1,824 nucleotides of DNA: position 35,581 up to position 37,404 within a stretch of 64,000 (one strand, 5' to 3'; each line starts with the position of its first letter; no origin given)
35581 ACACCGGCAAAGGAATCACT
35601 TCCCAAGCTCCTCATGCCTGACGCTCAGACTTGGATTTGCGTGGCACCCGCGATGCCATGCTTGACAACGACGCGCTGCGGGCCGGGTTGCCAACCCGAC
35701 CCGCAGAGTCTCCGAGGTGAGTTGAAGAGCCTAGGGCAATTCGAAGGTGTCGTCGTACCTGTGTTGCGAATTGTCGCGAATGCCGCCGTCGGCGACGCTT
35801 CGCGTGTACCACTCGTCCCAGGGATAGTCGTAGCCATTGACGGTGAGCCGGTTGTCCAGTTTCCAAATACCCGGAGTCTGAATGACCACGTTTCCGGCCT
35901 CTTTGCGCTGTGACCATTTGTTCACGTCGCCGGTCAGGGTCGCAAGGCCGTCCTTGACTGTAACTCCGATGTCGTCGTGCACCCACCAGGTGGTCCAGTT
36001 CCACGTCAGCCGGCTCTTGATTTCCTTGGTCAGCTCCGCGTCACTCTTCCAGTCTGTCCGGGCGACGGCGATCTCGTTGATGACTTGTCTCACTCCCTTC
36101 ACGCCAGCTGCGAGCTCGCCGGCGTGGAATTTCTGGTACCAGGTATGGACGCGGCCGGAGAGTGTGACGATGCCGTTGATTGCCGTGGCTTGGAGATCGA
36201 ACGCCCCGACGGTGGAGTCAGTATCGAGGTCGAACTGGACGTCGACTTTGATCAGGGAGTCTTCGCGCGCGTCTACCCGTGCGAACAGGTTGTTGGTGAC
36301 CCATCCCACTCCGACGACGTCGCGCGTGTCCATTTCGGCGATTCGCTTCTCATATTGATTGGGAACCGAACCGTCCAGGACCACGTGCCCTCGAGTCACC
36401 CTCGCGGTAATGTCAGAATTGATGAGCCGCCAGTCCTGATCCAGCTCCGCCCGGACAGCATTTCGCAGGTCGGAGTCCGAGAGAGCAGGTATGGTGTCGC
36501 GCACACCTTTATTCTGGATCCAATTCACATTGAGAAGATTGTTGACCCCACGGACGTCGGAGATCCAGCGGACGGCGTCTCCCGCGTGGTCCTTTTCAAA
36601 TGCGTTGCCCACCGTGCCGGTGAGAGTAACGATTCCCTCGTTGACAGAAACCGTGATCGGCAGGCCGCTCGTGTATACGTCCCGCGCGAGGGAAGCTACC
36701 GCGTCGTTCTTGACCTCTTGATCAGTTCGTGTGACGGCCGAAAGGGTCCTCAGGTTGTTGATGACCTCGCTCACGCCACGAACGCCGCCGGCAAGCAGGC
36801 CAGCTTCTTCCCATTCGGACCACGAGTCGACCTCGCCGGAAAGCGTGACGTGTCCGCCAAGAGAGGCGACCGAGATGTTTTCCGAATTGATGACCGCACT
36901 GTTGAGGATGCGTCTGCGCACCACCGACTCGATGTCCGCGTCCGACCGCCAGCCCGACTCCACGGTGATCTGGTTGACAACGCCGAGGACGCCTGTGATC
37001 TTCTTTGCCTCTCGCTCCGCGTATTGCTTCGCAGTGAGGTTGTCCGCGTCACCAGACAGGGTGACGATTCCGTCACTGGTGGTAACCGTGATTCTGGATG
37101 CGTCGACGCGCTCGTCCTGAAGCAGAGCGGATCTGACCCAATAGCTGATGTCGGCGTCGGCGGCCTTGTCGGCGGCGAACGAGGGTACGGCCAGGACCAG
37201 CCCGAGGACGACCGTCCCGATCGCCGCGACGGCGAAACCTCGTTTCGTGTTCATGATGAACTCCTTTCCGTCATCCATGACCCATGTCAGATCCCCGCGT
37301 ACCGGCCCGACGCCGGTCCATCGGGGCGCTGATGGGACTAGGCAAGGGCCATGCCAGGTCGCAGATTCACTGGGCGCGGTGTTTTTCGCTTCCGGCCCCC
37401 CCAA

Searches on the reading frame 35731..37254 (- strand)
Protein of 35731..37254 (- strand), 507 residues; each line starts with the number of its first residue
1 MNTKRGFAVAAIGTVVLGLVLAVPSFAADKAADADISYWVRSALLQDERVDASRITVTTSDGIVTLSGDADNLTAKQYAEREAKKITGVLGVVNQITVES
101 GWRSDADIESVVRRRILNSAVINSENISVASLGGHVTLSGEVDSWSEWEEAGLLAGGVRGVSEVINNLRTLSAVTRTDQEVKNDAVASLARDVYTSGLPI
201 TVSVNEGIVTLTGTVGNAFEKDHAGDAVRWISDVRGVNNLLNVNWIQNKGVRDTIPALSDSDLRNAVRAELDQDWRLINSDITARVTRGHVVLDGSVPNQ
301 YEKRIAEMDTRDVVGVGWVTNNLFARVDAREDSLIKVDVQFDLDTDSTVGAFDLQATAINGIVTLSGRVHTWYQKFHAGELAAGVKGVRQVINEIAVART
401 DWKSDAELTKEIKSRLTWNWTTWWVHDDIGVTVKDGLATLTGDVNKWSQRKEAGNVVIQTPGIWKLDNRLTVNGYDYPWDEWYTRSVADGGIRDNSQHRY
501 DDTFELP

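Call 9: search_protein_families(library=pfam, proteins=[window:35731-37254:-])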
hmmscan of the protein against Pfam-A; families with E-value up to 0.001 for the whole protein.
window:35731-37254:- (507 aa): 2 families
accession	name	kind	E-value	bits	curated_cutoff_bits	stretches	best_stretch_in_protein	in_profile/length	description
PF04972.22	BON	-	2.3e-84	278.1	27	6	104-169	1-66/69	BON domain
PF21937.1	Yop-YscD_ppl_2nd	-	0.00032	20.8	27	0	51-97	18-65/67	YscD/CdsD-like Bon-like domain 2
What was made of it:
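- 35731..37254 (-): Six-BON-domain secreted protein gene (507 aa). The true start is ATG 37254, preceded by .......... The mechanical ORF reaching 37521 is an over-extension. Pfam BON, 6 stretches, E 2.3e-84 (call 9).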

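Call 13: find_homologous_proteins(query=window:35731-37254:-)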
Query window:35731-37254:- (507 aa): 1315 proteins with E <= 0.001 among 8000 candidates; the best 120 are listed.
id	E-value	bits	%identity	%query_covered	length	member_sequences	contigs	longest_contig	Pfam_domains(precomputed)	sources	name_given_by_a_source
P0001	0.0e+0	1043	93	100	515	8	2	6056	PF04972.23,PF21937.2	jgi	jgi:osmotically-inducible protein OsmY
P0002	1.2e-265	900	79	100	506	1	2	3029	PF04972.23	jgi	jgi:osmotically-inducible protein OsmY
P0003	5.5e-240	815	76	96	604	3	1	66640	PF04972.23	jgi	jgi:osmotically-inducible protein OsmY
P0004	2.6e-234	797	74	96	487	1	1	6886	PF04972.23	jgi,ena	-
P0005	3.4e-231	786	73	96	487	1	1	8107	PF04972.23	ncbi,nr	ncbi:MAG: BON domain-containing protein [Thermoanaerobaculales bacterium]|nr:BON domain-containing p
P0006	8.5e-229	778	72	96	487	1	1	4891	PF04972.23,PF21937.2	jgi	jgi:osmotically-inducible protein OsmY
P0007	1.3e-227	775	72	96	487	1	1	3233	PF04972.23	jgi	-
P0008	1.2e-226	771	72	96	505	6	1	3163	PF04972.23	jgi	jgi:osmotically-inducible protein OsmY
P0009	1.0e-202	692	65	97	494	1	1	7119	PF04972.23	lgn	-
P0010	3.8e-201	687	63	100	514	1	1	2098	PF04972.23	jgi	jgi:osmotically-inducible protein OsmY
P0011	1.2e-198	679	63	100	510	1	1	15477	PF04972.23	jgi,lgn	-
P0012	9.0e-177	607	61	94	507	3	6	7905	PF04972.23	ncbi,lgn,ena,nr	ncbi:MAG TPA: BON domain-containing protein [Nitrospirae bacterium]|nr:osmotically-inducible protein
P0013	2.2e-176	606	58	98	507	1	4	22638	PF04972.23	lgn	-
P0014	9.7e-171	587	61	93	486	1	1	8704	PF04972.23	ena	-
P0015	3.4e-170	585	58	94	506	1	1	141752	PF04972.23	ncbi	-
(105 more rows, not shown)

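Call 15: find_related_loci(query=A1, collection=genome_contigs, flank=6000)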
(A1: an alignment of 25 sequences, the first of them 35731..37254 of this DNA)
Query A1 (507 aa) in genome_contigs; peptide patterns used: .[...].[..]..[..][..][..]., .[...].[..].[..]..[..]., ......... (x = any residue, [..] = any of these).
268 stretches matched a pattern; 55 encode a relative of the query (tblastn E <= 1e-3); 52 distinct loci.
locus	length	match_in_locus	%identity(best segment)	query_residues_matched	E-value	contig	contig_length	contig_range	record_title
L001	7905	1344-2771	61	10-485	0e+0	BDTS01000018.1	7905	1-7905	Bacterium BMS3Bbin09 DNA, contig: NODE_73, whole genome shotgun sequence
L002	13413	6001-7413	59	15-485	2e-171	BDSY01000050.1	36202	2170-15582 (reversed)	Bacterium BMS3Abin06 DNA, contig: NODE_33, whole genome shotgun sequence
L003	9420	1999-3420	56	12-485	1e-164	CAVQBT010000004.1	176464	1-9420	MAG: uncultured delta proteobacterium isolate MFD02923.bin.2.3 genome assembly, contig: contig_14650, whole genome shotg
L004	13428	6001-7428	54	12-483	4e-153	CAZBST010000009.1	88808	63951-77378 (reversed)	MAG TPA_asm: uncultured Pirellulales bacterium isolate SRP323688_co1_230 genome assembly, contig: NODE_528_length_88808_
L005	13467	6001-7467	52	1-489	2e-147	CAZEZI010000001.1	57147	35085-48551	MAG TPA_asm: uncultured Thioalkalispiraceae bacterium isolate SRP128015_co3_350 genome assembly, contig: NODE_320_length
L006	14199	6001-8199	50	17-485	4e-143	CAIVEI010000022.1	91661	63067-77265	MAG: uncultured Schlesneria sp. isolate AM-lipid-02-D2_bin-1310 genome assembly, contig: bin-1310:022/211, whole genome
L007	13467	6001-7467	51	1-485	2e-142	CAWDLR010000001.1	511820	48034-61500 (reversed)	MAG: uncultured Planctomycetaceae bacterium isolate MFD04492.bin.1.203 genome assembly, contig: contig_1227, whole genom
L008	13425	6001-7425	50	15-481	4e-140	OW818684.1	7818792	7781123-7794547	metagenome genome assembly, chromosome: 1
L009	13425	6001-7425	51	17-482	1e-138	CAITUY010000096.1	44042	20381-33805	uncultured bacterium isolate AlinenLipids_bin-7679 genome assembly, contig: bin-7679:096/250, whole genome shotgun seque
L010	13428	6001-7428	51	12-482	3e-137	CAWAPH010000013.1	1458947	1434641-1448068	MAG: uncultured delta proteobacterium isolate MFD03804.bin.2.13 genome assembly, contig: contig_2922, whole genome shotg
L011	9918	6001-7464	51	1-487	5e-136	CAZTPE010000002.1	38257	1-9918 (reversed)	MAG TPA_asm: uncultured Ectothiorhodospiraceae bacterium isolate SRP128015_co1_67 genome assembly, contig: NODE_1031_len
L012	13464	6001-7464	50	1-487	3e-134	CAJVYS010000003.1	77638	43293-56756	MAG TPA_asm: uncultured Gammaproteobacteria bacterium isolate DRR093004_bin.26_MetaBAT_v2.12.1_MAG genome assembly, cont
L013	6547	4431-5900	47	1-491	7e-134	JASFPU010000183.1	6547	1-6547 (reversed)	MAG: Holophagae bacterium isolate D0819S02metaG_Bin_252 D0819S02metaG_FD_scaffold_1910_c1, whole genome shotgun sequence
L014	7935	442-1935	48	1-505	5e-133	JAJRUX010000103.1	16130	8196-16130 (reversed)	MAG: Gammaproteobacteria bacterium isolate Dive96_bin10.247 k141_1994082, whole genome shotgun sequence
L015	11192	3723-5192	47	1-490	8e-128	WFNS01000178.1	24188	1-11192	MAG: Gammaproteobacteria bacterium isolate S012_118 k151_30640, whole genome shotgun sequence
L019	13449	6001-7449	45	1-483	3e-118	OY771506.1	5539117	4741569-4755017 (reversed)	MAG: Phycisphaeraceae bacterium isolate 5ced0416-64b5-4844-9ce5-ab75583fac57 genome assembly, chromosome: 1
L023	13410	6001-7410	44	15-483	1e-112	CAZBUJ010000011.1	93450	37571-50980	MAG TPA_asm: uncultured Phycisphaeraceae bacterium isolate SRP323688_co1_260 genome assembly, contig: NODE_471_length_93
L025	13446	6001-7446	42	1-483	8e-111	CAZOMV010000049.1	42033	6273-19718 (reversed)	MAG TPA_asm: uncultured Pirellulales bacterium isolate SRP302447_co3_789 genome assembly, contig: NODE_2475_length_42033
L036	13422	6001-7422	43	15-485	2e-115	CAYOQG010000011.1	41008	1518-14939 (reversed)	MAG TPA_asm: uncultured Phycisphaeraceae bacterium isolate SRP323688_co1_276 genome assembly, contig: NODE_1771_length_4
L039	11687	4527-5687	38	13-479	4e-61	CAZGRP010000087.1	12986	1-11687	MAG TPA_asm: uncultured Cytophagia bacterium isolate SRP216583_co2_59 genome assembly, contig: NODE_3857_length_12986_co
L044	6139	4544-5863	33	14-478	1e-50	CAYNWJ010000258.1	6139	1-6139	MAG TPA_asm: uncultured bacterium isolate SRP141376_co4_255 genome assembly, contig: NODE_20719_length_6139_cov_3.927186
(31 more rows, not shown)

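Call 19: find_related_loci(query=window:35731-37254:-, collection=metagenome_contigs, flank=5000)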
Query window:35731-37254:- (507 aa) in metagenome_contigs; peptide patterns used: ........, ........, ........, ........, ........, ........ (x = any residue, [..] = any of these).
56 stretches matched a pattern; 3 encode a relative of the query (tblastn E <= 1e-3); 3 distinct loci.
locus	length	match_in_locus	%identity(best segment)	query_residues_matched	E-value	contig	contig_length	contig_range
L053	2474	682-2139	74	1-488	0e+0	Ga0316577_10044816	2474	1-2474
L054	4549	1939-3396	72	1-486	0e+0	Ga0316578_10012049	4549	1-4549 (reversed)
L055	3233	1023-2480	72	1-486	0e+0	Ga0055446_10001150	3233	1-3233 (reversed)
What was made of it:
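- Tried and rejected: The metagenome scan with the single protein returned only 3 loci (call 19).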

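Call 20: find_encoding_contigs(protein=P0001, flank=5000, max_places=4)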
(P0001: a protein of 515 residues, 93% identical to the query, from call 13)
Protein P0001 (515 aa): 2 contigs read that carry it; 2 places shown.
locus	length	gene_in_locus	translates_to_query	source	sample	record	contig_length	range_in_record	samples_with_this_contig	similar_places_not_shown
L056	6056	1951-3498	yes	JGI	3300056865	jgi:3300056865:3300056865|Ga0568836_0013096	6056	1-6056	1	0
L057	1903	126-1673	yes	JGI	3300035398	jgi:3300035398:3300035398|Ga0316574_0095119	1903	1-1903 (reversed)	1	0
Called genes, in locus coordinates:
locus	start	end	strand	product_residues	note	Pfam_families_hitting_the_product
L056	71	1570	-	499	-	PF00089:Trypsin, PF13365:Trypsin_2, PF00595:PDZ, PF13180:PDZ_2, PF17820:PDZ_6, PF00595:PDZ (weak), PF13180:PDZ_2 (weak), PF17820:PDZ_6 (weak)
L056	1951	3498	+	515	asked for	PF04972:BON, PF21937:Yop-YscD_ppl_2nd (faint), PF04972:BON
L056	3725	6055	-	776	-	?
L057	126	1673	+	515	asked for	PF04972:BON, PF21937:Yop-YscD_ppl_2nd (faint), PF04972:BON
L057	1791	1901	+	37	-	?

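Call 21: find_encoding_contigs(protein=P0003, flank=6000, max_places=3)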
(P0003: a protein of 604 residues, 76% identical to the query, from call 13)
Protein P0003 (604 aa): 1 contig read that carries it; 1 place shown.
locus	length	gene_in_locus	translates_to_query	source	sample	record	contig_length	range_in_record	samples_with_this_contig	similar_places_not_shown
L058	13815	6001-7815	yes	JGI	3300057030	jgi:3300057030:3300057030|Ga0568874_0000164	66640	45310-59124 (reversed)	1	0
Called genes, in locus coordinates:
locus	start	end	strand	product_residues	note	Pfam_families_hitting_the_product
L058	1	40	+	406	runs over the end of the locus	-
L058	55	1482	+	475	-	PF03553:Na_H_antiporter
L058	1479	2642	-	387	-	PF01979:Amidohydro_1, PF07969:Amidohydro_3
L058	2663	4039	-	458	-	PF01212:Beta_elim_lyase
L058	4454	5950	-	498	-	PF00089:Trypsin, PF13365:Trypsin_2, PF00595:PDZ, PF13180:PDZ_2, PF17820:PDZ_6, PF00595:PDZ (weak), PF13180:PDZ_2, PF17820:PDZ_6 (weak)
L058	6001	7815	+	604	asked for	PF04972:BON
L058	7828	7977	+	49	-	-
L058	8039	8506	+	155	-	-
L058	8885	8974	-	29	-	-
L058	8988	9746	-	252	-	-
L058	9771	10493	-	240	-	PF13189:Cytidylate_kin2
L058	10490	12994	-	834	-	PF00690:Cation_ATPase_N, PF00122:E1-E2_ATPase, PF00702:Hydrolase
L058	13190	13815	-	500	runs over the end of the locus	PF02163:Peptidase_M50, PF00571:CBS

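Call 22: find_encoding_contigs(protein=P0002, flank=5000, max_places=3)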
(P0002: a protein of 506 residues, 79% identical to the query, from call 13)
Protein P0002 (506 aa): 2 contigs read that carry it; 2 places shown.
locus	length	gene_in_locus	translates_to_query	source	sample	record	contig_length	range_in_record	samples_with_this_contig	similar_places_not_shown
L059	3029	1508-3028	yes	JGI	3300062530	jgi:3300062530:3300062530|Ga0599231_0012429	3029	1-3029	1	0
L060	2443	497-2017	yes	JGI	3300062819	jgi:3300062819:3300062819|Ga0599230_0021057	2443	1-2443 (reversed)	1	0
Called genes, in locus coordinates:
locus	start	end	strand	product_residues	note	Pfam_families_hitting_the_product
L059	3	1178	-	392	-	?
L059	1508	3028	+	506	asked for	PF04972:BON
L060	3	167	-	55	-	?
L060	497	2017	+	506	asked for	PF04972:BON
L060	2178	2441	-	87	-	?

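Call 23: find_encoding_contigs(protein=P0005, flank=5000, max_places=2)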
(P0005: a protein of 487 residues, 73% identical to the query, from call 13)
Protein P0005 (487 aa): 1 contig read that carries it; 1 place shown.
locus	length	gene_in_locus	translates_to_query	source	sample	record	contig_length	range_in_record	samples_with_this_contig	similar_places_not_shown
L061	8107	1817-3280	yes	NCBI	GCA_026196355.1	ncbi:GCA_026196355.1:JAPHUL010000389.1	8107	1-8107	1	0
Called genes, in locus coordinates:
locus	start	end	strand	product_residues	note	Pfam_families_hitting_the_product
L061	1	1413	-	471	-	PF00089:Trypsin, PF13365:Trypsin_2, PF00595:PDZ, PF13180:PDZ_2, PF17820:PDZ_6, PF13180:PDZ_2 (weak), PF17820:PDZ_6 (weak)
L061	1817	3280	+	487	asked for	PF04972:BON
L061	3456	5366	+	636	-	PF02705:K_trans, PF22776:K_trans_C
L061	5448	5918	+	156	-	-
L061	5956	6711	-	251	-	-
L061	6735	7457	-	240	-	PF13189:Cytidylate_kin2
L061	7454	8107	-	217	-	?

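Call 24: find_encoding_contigs(protein=P0004, flank=5000, max_places=2)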
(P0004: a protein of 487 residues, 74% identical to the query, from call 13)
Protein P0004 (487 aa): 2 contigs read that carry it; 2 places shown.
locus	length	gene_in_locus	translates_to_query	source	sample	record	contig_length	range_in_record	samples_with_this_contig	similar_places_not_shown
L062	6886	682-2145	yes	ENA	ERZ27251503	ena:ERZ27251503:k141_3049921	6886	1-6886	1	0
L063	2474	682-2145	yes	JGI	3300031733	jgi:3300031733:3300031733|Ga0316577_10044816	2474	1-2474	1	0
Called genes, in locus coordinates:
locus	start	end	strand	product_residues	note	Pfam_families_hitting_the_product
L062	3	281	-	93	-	?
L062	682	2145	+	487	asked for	PF04972:BON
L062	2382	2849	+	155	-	-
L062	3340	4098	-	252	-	-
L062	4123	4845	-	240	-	PF13189:Cytidylate_kin2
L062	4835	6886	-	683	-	?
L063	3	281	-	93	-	?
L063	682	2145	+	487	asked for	PF04972:BON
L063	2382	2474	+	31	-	?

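Call 25: find_encoding_contigs(protein=P0009, flank=5000, max_places=2)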
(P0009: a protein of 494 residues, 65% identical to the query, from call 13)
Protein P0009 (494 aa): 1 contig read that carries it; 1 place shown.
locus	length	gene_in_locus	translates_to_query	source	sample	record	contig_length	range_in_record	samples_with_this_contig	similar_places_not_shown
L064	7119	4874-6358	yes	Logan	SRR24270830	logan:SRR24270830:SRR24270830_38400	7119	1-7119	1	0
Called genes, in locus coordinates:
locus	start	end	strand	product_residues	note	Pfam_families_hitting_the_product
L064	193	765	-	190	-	-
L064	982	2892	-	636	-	PF01566:Nramp, PF00582:Usp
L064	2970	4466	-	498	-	PF00089:Trypsin, PF13365:Trypsin_2, PF00595:PDZ, PF13180:PDZ_2, PF17820:PDZ_6, PF00595:PDZ (weak), PF13180:PDZ_2, PF17820:PDZ_6 (weak)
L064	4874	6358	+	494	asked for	PF04972:BON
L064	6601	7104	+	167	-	PF04116:FA_hydroxylase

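Call 26: find_encoding_contigs(protein=P0011, flank=5000, max_places=2)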
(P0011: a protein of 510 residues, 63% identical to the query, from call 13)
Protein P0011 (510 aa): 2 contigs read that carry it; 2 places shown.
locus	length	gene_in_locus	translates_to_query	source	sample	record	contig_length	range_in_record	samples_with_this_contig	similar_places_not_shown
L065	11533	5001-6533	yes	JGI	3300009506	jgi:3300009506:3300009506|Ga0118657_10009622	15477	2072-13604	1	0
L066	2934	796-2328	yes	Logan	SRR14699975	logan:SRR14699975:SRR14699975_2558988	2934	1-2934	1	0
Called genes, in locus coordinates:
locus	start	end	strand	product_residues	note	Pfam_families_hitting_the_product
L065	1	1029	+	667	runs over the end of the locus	PF02129:Peptidase_S15, PF00326:Peptidase_S9 (weak), PF08530:PepX_C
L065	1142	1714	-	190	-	-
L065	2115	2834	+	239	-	PF01694:Rhomboid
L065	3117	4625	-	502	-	PF00089:Trypsin, PF13365:Trypsin_2, PF00595:PDZ, PF13180:PDZ_2, PF17820:PDZ_6, PF00595:PDZ, PF13180:PDZ_2, PF17820:PDZ_6, +1 more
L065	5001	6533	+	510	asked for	PF04972:BON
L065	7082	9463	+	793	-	PF00690:Cation_ATPase_N, PF00122:E1-E2_ATPase, PF00702:Hydrolase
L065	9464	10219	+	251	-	PF13189:Cytidylate_kin2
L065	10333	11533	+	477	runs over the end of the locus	PF00512:HisKA, PF13581:HATPase_c_2 (weak), PF02518:HATPase_c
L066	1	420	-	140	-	?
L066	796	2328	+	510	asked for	PF04972:BON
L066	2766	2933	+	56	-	?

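Call 33: search_protein_families(library=pfam, proteins=[L039:519-2132:+, L039:2048-3499:+, L039:3351-4124:+, L039:4500-5693:+, L039:5758-7275:+, L039:7487-9292:+, L044:1745-3373:-, L044:3630-4403:+, L044:4502-5995:+, L044:1003-1722:+])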
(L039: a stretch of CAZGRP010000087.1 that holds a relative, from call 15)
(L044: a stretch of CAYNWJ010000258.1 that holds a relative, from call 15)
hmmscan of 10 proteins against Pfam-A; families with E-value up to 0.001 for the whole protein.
L039:519-2132:+ (537 aa): 2 families
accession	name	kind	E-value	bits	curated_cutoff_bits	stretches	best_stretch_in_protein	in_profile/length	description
PF02518.31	HATPase_c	-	1.4e-27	96.8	26.4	1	405-518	1-109/111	Histidine kinase-, DNA gyrase B-, and HSP90-like ATPase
PF00512.31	HisKA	-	2.9e-07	30.9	26.9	1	301-361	4-63/66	His Kinase A (phospho-acceptor) domain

L039:2048-3499:+ (483 aa): 10 families
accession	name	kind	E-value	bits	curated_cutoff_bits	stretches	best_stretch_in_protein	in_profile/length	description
PF00158.32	Sigma54_activat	-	6e-66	221.7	20.2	1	175-340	1-167/168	Sigma-54 interaction domain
PF00072.30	Response_reg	-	1.3e-28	99.8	30.2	1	37-146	1-110/111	Response regulator receiver domain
PF25601.1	AAA_lid_14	-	3e-25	88.3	27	1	346-424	1-80/87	AAA+ ATPase lid domain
PF14532.12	Sigma54_activ_2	-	2.4e-19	70.4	25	1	176-345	1-138/138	Sigma-54 interaction domain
PF07728.20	AAA_5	-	1.9e-09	38.1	22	1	199-317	2-124/139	AAA domain (dynein-related subfamily)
PF02954.25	HTH_8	-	1.2e-08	35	22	1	437-475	1-39/42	Bacterial regulatory protein, Fis family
PF13551.12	HTH_29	-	0.00014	22.3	28.1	1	452-477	9-35/64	Winged helix-turn helix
PF20030.5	bpMoxR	-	0.00033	20.2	27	0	169-320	8-151/205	MoxR domain in the MoxR-vWA-beta-propeller ternary systems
PF00004.35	AAA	-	0.0004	21.3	21.2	0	199-323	1-116/131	ATPase family associated with various cellular activities (AAA)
PF13384.12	HTH_23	-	0.00054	20.1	24.6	0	450-477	13-40/50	Homeodomain-like domain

L039:3351-4124:+ (257 aa): 0 families

L039:4500-5693:+ (397 aa): 1 family
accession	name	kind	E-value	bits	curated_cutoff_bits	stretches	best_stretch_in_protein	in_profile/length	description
PF04972.22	BON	-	2.1e-72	239.8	27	5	32-99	2-69/69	BON domain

L039:5758-7275:+ (505 aa): 6 families
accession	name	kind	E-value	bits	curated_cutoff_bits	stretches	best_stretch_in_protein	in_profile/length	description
PF13365.12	Trypsin_2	-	4.3e-35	122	27.6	1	125-259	1-144/144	Trypsin-like peptidase domain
PF13180.12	PDZ_2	-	6.7e-31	106.8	27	2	298-389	1-80/80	PDZ domain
PF00089.32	Trypsin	-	4.2e-22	79.5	20.6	1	124-284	26-218/220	Trypsin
PF00595.29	PDZ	-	2.5e-21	76.3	23.2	2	295-376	7-80/81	PDZ domain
PF17820.7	PDZ_6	-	1.8e-20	72.9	27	2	325-378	2-54/54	PDZ domain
PF14685.13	PDZ_Tricorn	-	1.8e-06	28.3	25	0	336-387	35-88/88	Tricorn protease PDZ domain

L039:7487-9292:+ (601 aa): 1 family
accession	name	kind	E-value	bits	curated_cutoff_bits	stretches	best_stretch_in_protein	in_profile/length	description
PF04972.22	BON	-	2.8e-33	114.5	27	3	453-520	2-68/69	BON domain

L044:1745-3373:- (542 aa): 12 families
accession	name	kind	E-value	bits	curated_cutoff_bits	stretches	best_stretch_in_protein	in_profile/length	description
PF00158.32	Sigma54_activat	-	2.2e-66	223.1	20.2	1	238-401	4-167/168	Sigma-54 interaction domain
PF25601.1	AAA_lid_14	-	1.3e-23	83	27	1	407-485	1-79/87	AAA+ ATPase lid domain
PF14532.12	Sigma54_activ_2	-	6.2e-19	69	25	1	250-406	15-138/138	Sigma-54 interaction domain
PF06505.16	XylR_N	-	1.8e-18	66.6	23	1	10-105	4-101/101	Activator of aromatic catabolism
PF02954.25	HTH_8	-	2.3e-15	56.5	22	1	493-533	1-41/42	Bacterial regulatory protein, Fis family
PF02830.23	V4R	-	3.5e-07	30.6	31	1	136-175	20-59/62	V4R domain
PF07728.20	AAA_5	-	3e-06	27.7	22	1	259-377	2-123/139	AAA domain (dynein-related subfamily)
PF00493.29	MCM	-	7.3e-05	22.4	23.3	1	256-380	57-176/224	MCM P-loop domain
PF07724.20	AAA_2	-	0.00013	22.5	27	1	257-357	4-105/166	AAA domain (Cdc48 subfamily)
PF20432.4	Xre-like-HTH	-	0.00017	22.3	25.8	1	497-532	10-44/63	Antitoxin Xre-like helix-turn-helix domain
PF13191.12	AAA_16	-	0.00021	22.3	32.6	1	238-354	5-123/167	AAA ATPase domain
PF00004.35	AAA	-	0.00032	21.6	21.2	1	259-377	1-110/131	ATPase family associated with various cellular activities (AAA)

L044:3630-4403:+ (257 aa): 4 families
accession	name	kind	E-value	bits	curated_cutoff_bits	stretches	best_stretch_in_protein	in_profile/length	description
PF13561.12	adh_short_C2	-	1.1e-68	231.7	27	1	18-255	7-236/236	Enoyl-(Acyl carrier protein) reductase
PF00106.31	adh_short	-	3.7e-57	193.4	26.6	1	8-200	1-192/195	short chain dehydrogenase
PF08659.16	KR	-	8.4e-14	52.3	22.6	1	9-160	2-152/180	KR domain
PF23441.1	SDR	-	1.1e-06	28.7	27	1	9-253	9-254/258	SDR-like rossmann domain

L044:4502-5995:+ (497 aa): 1 family
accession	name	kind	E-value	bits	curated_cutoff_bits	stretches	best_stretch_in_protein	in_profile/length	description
PF04972.22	BON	-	1.3e-83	275.7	27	6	38-106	1-69/69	BON domain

L044:1003-1722:+ (239 aa): 0 families
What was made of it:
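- Tried and rejected: The XylR-type EBP in L044 sits next to a dehydrogenase gene and is probably unrelated to the BON gene (call 33).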
